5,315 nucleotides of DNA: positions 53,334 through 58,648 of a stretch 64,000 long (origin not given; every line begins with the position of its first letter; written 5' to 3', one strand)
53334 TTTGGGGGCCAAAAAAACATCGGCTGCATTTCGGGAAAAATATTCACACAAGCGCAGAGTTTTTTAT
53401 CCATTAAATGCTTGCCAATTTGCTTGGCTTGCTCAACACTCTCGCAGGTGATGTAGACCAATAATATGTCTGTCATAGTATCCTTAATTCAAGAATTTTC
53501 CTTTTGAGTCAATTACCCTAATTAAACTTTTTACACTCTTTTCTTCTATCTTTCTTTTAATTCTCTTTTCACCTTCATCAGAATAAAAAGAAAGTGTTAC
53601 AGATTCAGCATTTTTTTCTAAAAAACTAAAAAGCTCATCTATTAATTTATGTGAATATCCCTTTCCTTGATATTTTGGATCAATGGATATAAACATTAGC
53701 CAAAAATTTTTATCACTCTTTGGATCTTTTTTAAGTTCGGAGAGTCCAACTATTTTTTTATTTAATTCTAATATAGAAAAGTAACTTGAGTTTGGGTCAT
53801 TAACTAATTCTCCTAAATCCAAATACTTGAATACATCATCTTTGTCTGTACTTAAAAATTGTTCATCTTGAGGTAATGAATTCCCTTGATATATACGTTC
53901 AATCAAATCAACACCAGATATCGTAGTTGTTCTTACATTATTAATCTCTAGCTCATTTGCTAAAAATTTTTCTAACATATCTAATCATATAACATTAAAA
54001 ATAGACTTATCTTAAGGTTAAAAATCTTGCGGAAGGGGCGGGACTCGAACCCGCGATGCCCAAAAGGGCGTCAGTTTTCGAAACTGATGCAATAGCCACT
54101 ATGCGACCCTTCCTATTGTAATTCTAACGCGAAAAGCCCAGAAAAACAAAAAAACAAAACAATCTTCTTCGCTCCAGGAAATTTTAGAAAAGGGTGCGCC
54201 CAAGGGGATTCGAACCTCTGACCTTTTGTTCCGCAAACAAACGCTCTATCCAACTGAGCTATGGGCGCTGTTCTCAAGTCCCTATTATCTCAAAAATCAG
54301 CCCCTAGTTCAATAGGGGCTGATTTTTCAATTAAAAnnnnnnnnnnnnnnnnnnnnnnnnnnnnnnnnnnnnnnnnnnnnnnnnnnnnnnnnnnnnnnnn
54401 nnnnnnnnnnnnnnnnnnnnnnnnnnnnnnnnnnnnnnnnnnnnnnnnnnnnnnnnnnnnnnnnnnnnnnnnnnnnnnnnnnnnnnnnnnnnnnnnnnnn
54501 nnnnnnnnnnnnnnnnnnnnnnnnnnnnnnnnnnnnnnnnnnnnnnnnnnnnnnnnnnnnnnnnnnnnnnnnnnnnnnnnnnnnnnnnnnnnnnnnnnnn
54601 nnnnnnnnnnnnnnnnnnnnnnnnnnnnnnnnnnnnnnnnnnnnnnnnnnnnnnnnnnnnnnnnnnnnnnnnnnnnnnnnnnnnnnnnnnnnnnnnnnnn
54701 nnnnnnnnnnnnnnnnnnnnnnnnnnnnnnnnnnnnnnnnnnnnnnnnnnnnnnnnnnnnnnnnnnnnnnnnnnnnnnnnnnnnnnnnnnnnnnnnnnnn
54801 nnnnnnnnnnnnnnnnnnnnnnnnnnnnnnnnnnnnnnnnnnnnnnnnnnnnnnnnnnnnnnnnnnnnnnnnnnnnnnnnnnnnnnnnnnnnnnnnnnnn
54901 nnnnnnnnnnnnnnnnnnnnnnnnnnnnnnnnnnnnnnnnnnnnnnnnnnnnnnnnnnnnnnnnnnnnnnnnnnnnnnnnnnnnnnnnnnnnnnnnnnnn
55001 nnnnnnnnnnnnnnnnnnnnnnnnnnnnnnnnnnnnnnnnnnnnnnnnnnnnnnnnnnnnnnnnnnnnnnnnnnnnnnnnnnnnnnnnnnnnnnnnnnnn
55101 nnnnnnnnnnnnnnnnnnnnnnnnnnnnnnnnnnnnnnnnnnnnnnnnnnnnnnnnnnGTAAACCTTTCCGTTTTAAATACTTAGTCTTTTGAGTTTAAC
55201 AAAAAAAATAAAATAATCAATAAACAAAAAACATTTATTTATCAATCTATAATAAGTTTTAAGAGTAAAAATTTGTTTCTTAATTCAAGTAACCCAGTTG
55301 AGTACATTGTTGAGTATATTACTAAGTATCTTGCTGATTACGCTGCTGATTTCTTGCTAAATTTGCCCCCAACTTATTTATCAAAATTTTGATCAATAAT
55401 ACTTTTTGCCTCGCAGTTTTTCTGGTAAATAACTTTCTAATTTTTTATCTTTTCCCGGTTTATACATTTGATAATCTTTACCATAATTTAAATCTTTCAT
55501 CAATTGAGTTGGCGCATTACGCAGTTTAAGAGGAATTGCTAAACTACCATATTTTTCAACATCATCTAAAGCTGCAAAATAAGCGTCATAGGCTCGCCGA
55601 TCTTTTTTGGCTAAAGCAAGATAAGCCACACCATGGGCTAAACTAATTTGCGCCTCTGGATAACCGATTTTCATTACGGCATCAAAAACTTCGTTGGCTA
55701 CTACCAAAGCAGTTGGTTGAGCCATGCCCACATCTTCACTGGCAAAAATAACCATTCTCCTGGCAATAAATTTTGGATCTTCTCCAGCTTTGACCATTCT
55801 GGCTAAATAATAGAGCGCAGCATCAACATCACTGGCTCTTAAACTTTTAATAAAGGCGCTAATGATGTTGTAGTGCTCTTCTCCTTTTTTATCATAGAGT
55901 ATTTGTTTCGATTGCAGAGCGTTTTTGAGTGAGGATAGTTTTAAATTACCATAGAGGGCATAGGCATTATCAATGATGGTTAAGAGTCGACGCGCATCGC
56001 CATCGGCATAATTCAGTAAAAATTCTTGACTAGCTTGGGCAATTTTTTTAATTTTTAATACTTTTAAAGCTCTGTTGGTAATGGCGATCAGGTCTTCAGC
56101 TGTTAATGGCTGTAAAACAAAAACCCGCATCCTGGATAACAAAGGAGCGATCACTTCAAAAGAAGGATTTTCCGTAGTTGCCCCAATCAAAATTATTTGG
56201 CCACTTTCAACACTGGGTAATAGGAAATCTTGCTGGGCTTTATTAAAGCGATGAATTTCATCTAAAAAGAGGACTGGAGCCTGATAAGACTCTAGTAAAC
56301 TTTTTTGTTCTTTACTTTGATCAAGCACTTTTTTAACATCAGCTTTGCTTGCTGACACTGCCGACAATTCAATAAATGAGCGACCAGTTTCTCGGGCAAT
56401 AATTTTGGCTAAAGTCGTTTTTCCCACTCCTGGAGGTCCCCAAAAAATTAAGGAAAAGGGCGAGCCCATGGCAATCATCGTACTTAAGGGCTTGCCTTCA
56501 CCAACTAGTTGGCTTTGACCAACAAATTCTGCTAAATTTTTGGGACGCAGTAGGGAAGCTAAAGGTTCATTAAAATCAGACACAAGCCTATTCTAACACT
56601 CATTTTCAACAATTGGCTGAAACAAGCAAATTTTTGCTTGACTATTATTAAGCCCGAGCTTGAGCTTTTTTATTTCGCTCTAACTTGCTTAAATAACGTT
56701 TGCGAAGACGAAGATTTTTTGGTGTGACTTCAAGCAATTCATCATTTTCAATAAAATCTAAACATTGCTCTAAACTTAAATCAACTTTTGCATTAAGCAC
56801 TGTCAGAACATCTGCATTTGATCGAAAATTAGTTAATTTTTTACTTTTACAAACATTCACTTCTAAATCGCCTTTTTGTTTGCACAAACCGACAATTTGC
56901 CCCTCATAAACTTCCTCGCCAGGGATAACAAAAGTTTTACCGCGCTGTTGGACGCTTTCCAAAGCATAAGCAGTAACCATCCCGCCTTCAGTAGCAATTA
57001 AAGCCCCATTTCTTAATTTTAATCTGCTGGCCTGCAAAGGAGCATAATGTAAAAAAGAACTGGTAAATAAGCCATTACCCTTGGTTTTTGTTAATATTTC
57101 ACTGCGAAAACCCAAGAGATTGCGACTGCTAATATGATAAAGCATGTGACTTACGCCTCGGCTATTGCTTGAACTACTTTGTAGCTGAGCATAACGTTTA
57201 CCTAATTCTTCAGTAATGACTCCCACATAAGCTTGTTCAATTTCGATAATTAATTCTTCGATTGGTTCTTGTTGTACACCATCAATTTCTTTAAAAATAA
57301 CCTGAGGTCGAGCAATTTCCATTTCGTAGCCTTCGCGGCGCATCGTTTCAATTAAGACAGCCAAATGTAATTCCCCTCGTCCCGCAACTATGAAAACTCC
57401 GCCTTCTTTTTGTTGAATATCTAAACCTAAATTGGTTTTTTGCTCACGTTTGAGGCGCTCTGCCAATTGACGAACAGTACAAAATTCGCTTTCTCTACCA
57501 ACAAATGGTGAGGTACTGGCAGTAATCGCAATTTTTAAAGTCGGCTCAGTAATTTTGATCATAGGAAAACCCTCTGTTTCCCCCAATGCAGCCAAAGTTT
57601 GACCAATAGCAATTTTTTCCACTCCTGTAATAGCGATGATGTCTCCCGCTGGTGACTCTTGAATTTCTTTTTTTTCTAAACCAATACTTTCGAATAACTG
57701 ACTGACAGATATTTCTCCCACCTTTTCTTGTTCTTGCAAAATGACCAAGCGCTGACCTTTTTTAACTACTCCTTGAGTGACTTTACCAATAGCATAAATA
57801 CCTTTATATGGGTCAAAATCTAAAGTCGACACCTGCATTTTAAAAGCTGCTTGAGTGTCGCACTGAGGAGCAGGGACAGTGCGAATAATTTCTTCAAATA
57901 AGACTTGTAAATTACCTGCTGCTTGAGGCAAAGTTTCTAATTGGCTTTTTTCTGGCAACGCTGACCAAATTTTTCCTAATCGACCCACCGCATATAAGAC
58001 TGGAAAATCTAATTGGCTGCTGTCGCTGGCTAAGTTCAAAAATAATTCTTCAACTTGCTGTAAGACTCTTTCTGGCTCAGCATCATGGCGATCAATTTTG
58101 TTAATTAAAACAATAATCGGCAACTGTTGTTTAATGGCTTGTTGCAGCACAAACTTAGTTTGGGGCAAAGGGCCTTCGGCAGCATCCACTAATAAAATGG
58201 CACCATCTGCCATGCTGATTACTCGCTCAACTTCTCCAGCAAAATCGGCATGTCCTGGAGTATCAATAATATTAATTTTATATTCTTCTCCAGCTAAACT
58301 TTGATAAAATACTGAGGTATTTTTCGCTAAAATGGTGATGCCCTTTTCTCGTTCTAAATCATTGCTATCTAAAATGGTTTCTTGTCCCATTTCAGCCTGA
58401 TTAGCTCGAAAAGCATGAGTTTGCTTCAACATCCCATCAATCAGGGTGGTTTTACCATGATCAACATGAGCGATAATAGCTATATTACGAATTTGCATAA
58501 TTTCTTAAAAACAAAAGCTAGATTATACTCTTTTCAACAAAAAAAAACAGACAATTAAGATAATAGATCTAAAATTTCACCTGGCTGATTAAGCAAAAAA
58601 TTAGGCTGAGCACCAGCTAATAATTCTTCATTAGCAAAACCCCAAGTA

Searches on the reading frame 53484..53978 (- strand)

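Call 14: search_protein_families(library=pfam, proteins=[window:53484-53978:-], max_evalue=0.01)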
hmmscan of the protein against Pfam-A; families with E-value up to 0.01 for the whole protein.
window:53484-53978:- (164 aa): 4 families
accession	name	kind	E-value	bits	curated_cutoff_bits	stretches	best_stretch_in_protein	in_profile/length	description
PF00583.31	Acetyltransf_1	-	5.6e-09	36.7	20.7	1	39-123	14-91/116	Acetyltransferase (GNAT) family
PF13508.13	Acetyltransf_7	-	7.9e-06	26.6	27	1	65-125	3-63/84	Acetyltransferase (GNAT) domain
PF13673.13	Acetyltransf_10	-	5.2e-05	23.7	23.6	1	62-125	28-85/128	Acetyltransferase (GNAT) domain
PF17013.11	Acetyltransf_15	-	0.0026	17.6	35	1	38-123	27-104/210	Putative acetyl-transferase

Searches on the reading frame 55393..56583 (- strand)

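Call 47: search_protein_families(library=pfam, proteins=[window:55393-56583:-], max_evalue=0.05)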
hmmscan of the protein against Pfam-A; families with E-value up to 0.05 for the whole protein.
window:55393-56583:- (396 aa): 28 families (the best 25 are shown)
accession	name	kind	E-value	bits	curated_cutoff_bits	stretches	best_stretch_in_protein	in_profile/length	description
PF12002.13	MgsA_C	-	2.7e-52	177.5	27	1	251-396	2-148/167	MgsA AAA+ ATPase C terminal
PF00004.35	AAA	-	1.9e-19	70.8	21.2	1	45-158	1-129/131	ATPase family associated with various cellular activities (AAA)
PF16193.11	AAA_assoc_2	-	4.5e-19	68.9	34.3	1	180-249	6-81/81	AAA C-terminal domain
PF05496.18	RuvB_N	-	1.3e-15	58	27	1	12-136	1-120/159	Holliday junction DNA helicase RuvB P-loop domain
PF13173.12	AAA_14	-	1.4e-08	35.2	27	1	46-164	6-127/129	AAA domain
PF07728.20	AAA_5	-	2.5e-07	31.2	22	1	45-138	2-103/139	AAA domain (dynein-related subfamily)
PF00158.32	Sigma54_activat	-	1.2e-06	28.7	20.2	1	41-145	21-138/168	Sigma-54 interaction domain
PF01078.27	Mg_chelatase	-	2.2e-06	27.7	20.3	1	36-64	16-48/207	Magnesium chelatase, subunit ChlI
PF13401.12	AAA_22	-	4.4e-06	27.5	27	1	45-135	8-123/130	AAA domain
PF07724.20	AAA_2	-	6.5e-05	23.5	27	1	44-130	5-104/166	AAA domain (Cdc48 subfamily)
PF13191.12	AAA_16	-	0.00021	22.3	32.6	0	37-76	19-61/167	AAA ATPase domain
PF20720.3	nSTAND3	-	0.00022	21.4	27.2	1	45-93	20-67/155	Novel STAND NTPase 3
PF14532.12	Sigma54_activ_2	-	0.00024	21.8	25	1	41-126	20-94/138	Sigma-54 interaction domain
PF00910.28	RNA_helicase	-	0.00086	20.2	21.5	1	46-116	2-64/105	RNA helicase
PF13238.12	AAA_18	-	0.0011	19.8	29.4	1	48-93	4-44/128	AAA domain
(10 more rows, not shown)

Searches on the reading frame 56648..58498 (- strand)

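Call 47: search_protein_families(library=pfam, proteins=[window:56648-58498:-], max_evalue=0.05)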
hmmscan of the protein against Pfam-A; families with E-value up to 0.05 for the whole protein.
window:56648-58498:- (616 aa): 9 families
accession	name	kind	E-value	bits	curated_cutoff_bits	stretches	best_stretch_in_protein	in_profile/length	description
PF00009.33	GTP_EFTU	-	1.5e-55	188.1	26.5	1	2-209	2-187/188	Elongation factor Tu GTP binding domain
PF21018.2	BipA_C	-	9.8e-40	135.2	23.8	1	497-604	1-109/110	TypA/BipA C-terminal domain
PF00679.30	EFG_C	-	6.4e-16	58.6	27.9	1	410-492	3-85/89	Elongation factor G C-terminus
PF03144.31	GTP_EFTU_D2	-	4.3e-10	40.3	30.3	1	235-303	3-73/73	Elongation factor Tu domain 2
PF22042.2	EF-G_D2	-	3e-09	37.3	27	1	219-303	2-82/84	Elongation factor G domain 2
PF01926.29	MMR_HSR1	-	3.8e-06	27.4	21.9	1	6-134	2-113/113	50S ribosome-binding GTPase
PF14492.12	EFG_III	-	0.0015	19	27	1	344-394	20-72/75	Elongation Factor G, domain III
PF00735.24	Septin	-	0.022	14.4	26.2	1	6-86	7-75/280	Septin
PF08477.19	Roc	-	0.041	14.6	27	0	52-136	32-119/119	Ras of Complex, Roc, domain of DAPkinase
